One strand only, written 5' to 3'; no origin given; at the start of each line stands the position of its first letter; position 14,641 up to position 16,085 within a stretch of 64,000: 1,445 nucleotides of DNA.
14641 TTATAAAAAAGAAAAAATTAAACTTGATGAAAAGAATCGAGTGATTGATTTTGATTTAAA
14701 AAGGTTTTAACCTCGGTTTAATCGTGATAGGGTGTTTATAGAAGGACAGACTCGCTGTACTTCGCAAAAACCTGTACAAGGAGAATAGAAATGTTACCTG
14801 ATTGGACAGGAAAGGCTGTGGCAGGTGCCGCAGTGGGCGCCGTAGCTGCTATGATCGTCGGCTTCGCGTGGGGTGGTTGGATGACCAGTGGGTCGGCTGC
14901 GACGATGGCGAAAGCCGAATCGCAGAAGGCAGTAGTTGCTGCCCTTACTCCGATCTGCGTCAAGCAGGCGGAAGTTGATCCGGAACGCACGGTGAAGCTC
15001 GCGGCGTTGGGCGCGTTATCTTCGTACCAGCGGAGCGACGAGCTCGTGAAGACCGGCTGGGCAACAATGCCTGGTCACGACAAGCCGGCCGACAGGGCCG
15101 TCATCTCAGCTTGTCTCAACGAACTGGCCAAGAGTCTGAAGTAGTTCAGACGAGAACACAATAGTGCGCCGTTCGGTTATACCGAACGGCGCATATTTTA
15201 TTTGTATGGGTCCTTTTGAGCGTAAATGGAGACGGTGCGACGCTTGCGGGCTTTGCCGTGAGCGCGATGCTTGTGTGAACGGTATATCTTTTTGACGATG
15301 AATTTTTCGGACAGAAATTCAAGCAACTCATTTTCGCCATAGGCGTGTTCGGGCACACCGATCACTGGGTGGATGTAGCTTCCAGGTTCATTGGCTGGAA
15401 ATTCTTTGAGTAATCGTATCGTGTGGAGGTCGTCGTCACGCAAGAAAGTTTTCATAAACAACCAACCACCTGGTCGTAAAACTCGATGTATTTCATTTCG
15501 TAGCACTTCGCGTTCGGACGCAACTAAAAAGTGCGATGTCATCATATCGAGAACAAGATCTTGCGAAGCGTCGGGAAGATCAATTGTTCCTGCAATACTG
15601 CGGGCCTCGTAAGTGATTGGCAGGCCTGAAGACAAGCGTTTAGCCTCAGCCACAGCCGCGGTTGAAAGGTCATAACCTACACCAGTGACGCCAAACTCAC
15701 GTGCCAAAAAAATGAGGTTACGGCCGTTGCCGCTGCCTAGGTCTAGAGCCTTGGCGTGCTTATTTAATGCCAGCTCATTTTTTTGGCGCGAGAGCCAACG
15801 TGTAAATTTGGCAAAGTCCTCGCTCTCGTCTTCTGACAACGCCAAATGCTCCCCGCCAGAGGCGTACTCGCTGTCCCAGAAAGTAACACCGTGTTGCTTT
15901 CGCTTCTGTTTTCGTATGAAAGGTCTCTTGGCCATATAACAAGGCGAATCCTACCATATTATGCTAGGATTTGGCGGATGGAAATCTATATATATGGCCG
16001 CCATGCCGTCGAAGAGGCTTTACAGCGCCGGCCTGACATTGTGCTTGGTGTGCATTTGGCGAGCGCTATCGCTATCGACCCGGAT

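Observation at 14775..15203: Second GC-rich single-gene cassette: orphan 117-aa protein with Gly/Ala-zipper TM helix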

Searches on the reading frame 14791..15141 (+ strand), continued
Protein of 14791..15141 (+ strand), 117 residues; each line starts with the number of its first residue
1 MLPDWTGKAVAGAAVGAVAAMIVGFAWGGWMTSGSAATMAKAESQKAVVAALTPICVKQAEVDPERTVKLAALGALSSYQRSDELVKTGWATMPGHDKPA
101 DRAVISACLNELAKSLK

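Call 56: get_annotated_region(hit=H69, flank=8000)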
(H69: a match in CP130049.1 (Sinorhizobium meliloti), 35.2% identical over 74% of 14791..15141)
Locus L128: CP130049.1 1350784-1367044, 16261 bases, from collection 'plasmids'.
description: Sinorhizobium meliloti strain R28 plasmid pSymA, complete sequence
organism: Sinorhizobium meliloti (NCBI taxid 382)
taxonomy: Bacteria; Pseudomonadota; Alphaproteobacteria; Hyphomicrobiales; Rhizobiaceae; Sinorhizobium; Sinorhizobium meliloti
host: -; source: Medicago,Cell culture; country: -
typing (MOB-suite, as given by PLSDB): conjugative; relaxase MOBQ; mating-pair formation MPF_T
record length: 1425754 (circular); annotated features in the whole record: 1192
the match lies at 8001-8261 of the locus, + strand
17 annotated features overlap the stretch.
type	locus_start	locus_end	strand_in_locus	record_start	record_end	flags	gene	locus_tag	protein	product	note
CDS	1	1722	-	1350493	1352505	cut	-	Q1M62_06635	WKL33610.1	AI-2E family transporter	-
CDS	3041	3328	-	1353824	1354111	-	-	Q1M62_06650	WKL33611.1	hypothetical protein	-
CDS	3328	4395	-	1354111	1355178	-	-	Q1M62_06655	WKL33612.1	fatty acid desaturase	-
CDS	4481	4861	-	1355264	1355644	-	-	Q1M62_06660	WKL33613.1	DUF6481 family protein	-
CDS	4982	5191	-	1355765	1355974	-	-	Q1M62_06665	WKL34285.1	cold-shock protein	-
CDS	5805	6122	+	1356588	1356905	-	-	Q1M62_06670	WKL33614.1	co-chaperone GroES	-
CDS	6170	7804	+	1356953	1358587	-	groL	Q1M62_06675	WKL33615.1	chaperonin GroEL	-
CDS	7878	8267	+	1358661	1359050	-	-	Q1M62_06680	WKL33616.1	hypothetical protein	-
CDS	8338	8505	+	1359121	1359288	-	-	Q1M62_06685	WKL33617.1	hypothetical protein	-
CDS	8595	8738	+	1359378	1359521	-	-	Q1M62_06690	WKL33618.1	hypothetical protein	-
CDS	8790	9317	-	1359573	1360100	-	-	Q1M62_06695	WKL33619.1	cytochrome c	-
CDS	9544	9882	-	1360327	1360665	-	-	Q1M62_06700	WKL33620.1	chaperone modulator CbpM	-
CDS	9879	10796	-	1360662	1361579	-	-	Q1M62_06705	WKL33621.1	DnaJ C-terminal domain-containing protein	-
CDS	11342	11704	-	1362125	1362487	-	-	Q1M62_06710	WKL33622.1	response regulator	-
CDS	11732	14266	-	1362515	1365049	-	-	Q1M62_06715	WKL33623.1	PAS domain S-box protein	-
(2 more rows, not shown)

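Call 57: get_annotated_region(hit=H29, flank=7000)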
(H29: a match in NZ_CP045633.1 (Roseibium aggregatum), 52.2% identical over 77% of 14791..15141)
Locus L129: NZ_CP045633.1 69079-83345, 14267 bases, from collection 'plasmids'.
description: Roseibium aggregatum strain ZYF612 plasmid unnamed2, complete sequence
organism: Roseibium aggregatum (NCBI taxid 187304)
taxonomy: Bacteria; Pseudomonadota; Alphaproteobacteria; Hyphomicrobiales; Stappiaceae; Roseibium; Roseibium aggregatum
host: -; source: -; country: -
typing (MOB-suite, as given by PLSDB): non-mobilizable
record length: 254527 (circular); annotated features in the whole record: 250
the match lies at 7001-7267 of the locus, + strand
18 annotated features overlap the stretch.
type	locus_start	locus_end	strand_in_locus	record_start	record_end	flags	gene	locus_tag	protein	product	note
CDS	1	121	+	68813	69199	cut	-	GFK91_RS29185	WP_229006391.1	hypothetical protein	-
CDS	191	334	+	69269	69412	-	-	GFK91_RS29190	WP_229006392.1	hypothetical protein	-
CDS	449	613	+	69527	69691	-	-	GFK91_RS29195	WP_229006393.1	DUF3309 family protein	-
CDS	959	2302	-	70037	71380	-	nhaA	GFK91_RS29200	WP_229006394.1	Na+/H+ antiporter NhaA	GO:1902600 - proton transmembrane transport [Evidence IEA]; GO:0006814 - sodium ion transport [Evidence IEA]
CDS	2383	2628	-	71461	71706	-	-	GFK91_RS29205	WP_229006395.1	hypothetical protein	-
CDS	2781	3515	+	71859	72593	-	-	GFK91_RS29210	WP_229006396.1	Crp/Fnr family transcriptional regulator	GO:0006355 - regulation of DNA-templated transcription [Evidence IEA]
CDS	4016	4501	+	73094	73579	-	-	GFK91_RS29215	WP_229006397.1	hypothetical protein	-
CDS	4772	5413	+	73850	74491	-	-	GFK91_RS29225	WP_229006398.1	DUF992 domain-containing protein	-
CDS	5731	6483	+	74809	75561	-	-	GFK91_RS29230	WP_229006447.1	transglutaminase family protein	-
CDS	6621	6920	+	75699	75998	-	-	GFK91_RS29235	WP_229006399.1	hypothetical protein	-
CDS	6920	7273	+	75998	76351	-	-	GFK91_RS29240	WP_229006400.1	hypothetical protein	-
CDS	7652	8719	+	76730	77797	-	hflK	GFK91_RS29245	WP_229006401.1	FtsH protease activity modulator HflK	GO:0045861 - negative regulation of proteolysis [Evidence IEA]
CDS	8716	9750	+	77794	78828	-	hflC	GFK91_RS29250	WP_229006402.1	protease modulator HflC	GO:0045861 - negative regulation of proteolysis [Evidence IEA]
CDS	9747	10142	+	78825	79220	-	-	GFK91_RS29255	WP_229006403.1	hypothetical protein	-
CDS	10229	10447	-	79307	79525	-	-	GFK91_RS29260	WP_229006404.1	hypothetical protein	-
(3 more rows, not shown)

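Call 66: find_encoding_contigs(protein=P0011, flank=5000, max_places=2)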
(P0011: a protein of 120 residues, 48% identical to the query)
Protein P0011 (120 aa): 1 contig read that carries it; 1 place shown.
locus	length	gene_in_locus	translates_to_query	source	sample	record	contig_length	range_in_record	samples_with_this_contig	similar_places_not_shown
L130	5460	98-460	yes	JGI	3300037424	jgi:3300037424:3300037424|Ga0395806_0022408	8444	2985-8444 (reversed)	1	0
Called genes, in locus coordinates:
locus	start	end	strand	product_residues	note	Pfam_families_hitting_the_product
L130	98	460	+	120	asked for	-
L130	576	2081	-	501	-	PF13638:PIN_4, PF13401:AAA_22 (faint), PF02562:PhoH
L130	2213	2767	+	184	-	-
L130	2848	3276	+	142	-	PF08818:DUF1801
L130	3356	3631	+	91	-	-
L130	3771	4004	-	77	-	-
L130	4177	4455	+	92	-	-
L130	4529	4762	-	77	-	-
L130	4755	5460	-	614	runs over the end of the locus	PF00657:Lipase_GDSL, PF13472:Lipase_GDSL_2, PF18911:PKD_4 (faint)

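Call 73: search_protein_families(library=pfam, proteins=[L125:5684-5995:+, L125:4986-5408:-, L125:4576-4986:-, L125:6338-7174:+], max_evalue=0.01)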
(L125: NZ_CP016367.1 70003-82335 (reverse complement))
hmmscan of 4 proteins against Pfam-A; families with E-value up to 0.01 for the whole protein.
L125:5684-5995:+ (104 aa): 0 families

L125:4986-5408:- (140 aa): 0 families

L125:4576-4986:- (136 aa): 0 families

L125:6338-7174:+ (279 aa): 2 families
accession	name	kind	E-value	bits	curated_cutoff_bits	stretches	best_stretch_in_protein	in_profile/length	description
PF12946.13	EGF_MSP1_1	-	2.1e-06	28.1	27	0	130-146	21-37/37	MSP1 EGF domain 1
PF15430.11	SVWC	-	0.001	19.7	27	0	219-257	12-50/66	Single domain von Willebrand factor type C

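Call 89: find_related_loci(query=A1, collection=viral_contigs, flank=5000)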
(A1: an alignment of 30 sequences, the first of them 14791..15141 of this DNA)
Query A1 (117 aa) in viral_contigs; peptide patterns used: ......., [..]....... (x = any residue, [..] = any of these).
42 stretches matched a pattern; 4 encode a relative of the query (tblastn E <= 1e-3); 4 distinct loci.
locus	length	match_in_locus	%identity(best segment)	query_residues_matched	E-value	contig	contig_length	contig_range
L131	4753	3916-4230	49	3-108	1e-22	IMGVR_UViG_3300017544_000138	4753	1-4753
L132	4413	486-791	40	10-112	1e-18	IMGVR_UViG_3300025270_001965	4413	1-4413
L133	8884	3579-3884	36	10-116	1e-17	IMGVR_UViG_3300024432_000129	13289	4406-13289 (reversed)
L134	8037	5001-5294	51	2-99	5e-16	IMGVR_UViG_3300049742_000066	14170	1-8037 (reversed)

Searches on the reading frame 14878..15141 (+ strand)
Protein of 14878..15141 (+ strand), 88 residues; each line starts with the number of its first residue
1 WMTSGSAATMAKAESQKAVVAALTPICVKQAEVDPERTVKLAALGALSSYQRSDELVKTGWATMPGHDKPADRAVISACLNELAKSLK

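Call 76: predict_structure(alignment_id=A3)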
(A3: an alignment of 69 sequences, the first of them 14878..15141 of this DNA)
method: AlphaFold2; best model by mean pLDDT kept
length: 88 residues; sequences in the alignment: 69
mean_pLDDT: 78.4   pTM: 0.63
mean pLDDT of the five models: 78.4, 76.4, 76.1, 75.4, 75.1
residues with pLDDT >= 90: 1; 70-90: 69; 50-70: 14; < 50: 4
segments of 3 or more residues with pLDDT < 50: 1-4
pLDDT, mean of each block of 10 residues (from residue 1): 49 74 87 88 85 85 73 85 79
secondary structure, 60 per line:
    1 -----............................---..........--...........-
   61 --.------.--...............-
elements in order: H6-33 H37-46 H49-59 H73-87

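Call 85: search_protein_families(library=pfam, alignment_id=A3, max_evalue=1)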
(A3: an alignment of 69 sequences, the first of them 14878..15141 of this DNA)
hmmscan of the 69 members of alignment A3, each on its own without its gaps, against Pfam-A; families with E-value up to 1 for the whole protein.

A. member 1, window:14878-15141:+ (88 aa): 0 families

B. families by the number of members that match (of 69 scanned): 25 families
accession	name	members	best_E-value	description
PF10935.13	DUF2637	5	0.035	Protein of unknown function (DUF2637)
PF02985.28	HEAT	2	0.0029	HEAT repeat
PF07988.17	LMSTEN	2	0.078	LMSTEN motif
PF08696.17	Dna2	2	0.14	DNA replication factor Dna2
PF23906.1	DUF7248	1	0.013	Family of unknown function (DUF7248)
PF06212.17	GRIM-19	1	0.015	GRIM-19 protein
PF02633.19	Creatininase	1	0.017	Creatinine amidohydrolase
PF13564.11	DoxX_2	1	0.025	DoxX-like family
PF01061.29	ABC2_membrane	1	0.025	ABC-2 type transporter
PF13486.11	Dehalogenase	1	0.034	Reductive dehalogenase subunit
PF02230.22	Abhydrolase_2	1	0.054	Phospholipase/Carboxylesterase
PF22733.1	NNH1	1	0.077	NACHT N-terminal Helical domain 1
PF18926.5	DUF5676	1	0.095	2TM family of unknown function (DUF5676)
PF02605.20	PsaL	1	0.11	Photosystem I reaction centre subunit XI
PF07271.16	Cytadhesin_P30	1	0.12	Cytadhesin P30/P32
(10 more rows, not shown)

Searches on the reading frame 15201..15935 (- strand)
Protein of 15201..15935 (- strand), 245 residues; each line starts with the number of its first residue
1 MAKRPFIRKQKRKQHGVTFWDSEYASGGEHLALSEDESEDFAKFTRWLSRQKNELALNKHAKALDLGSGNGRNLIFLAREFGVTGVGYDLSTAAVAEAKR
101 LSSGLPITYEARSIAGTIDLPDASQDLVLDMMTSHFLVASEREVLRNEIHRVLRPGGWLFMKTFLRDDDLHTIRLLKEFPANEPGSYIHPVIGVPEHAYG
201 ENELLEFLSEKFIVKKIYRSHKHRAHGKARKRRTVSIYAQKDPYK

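Call 5: search_protein_families(library=pfam, proteins=[window:15201-15935:-], max_evalue=1)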
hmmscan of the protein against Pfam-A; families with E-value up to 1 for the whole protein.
window:15201-15935:- (245 aa): 11 families
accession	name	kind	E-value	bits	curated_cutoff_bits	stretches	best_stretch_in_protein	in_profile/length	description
PF08241.18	Methyltransf_11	-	1.5e-14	54.8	21.2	1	64-160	1-94/95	Methyltransferase domain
PF13649.12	Methyltransf_25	-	1.8e-14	54.6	27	1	64-157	2-97/97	Methyltransferase domain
PF13847.12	Methyltransf_31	-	3.5e-10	40.2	27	1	58-171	2-119/145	Methyltransferase domain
PF13489.12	Methyltransf_23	-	3.7e-09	36.9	27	1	50-176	11-129/164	Methyltransferase domain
PF08242.18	Methyltransf_12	-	2.2e-08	35.2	30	1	64-159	1-98/98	Methyltransferase domain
PF03848.20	TehB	-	0.00078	19.4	20.4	1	49-162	20-133/193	Tellurite resistance protein TehB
PF02353.26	CMAS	-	0.0022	17.8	27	1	53-169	56-172/273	Mycolic acid cyclopropane synthetase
PF07021.18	MetW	-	0.0024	18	21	1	59-105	13-57/193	Methionine biosynthesis protein MetW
PF08123.19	DOT1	-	0.035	14.1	23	1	52-99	35-83/205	Histone methylation protein DOT1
PF07757.19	AdoMet_MTase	-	0.15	12.8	27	1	48-91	50-92/115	Predicted AdoMet-dependent methyltransferase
PF01135.25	PCMT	-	0.2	11.8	20.3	1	55-99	69-115/210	Protein-L-isoaspartate(D-aspartate) O-methyltransferase (PCMT)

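Call 36: find_related_loci(query=window:15201-15935:-, collection=metagenome_contigs, flank=4000)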
Query window:15201-15935:- (245 aa) in metagenome_contigs; peptide patterns used: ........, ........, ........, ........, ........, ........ (x = any residue, [..] = any of these).
236 stretches matched a pattern; 22 encode a relative of the query (tblastn E <= 1e-3); 22 distinct loci.
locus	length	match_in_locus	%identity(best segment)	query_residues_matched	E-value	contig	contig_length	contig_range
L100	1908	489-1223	90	1-245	3e-160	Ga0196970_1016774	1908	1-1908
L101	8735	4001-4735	88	1-245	5e-141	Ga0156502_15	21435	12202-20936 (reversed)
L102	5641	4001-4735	88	1-245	4e-141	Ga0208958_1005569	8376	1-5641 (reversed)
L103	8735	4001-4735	82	1-245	1e-138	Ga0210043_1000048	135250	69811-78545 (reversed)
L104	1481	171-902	78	1-244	2e-143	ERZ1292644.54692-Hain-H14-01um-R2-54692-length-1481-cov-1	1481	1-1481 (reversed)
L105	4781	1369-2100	73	1-244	3e-123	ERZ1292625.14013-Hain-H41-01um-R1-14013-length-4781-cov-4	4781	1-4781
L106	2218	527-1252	71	3-244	5e-127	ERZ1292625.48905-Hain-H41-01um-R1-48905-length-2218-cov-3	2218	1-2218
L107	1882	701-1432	64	1-245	3e-114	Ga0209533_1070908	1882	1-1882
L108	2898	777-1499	68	1-242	4e-109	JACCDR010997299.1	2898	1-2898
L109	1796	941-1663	67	1-242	1e-111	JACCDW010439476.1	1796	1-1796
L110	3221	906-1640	65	1-245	2e-104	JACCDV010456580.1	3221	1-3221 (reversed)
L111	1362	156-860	56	6-241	5e-89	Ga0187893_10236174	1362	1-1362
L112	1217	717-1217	75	1-167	1e-89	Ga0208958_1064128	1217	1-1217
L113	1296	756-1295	69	1-181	5e-87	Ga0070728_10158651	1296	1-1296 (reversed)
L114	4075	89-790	51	7-241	5e-79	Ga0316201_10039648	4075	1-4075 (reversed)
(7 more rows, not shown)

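Call 73: search_protein_families(library=pfam, proteins=[L103:4895-5260:-], max_evalue=0.01)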
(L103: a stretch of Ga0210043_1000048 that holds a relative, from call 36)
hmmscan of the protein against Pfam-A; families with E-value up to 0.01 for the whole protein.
L103:4895-5260:- (122 aa): 2 families
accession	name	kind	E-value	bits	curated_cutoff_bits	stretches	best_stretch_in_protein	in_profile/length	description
PF07883.17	Cupin_2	-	7.7e-14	51.6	27.2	1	32-99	2-68/70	Cupin domain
PF02311.25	AraC_binding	-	0.0039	17.3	21.1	1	38-104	13-78/135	AraC-like ligand binding domain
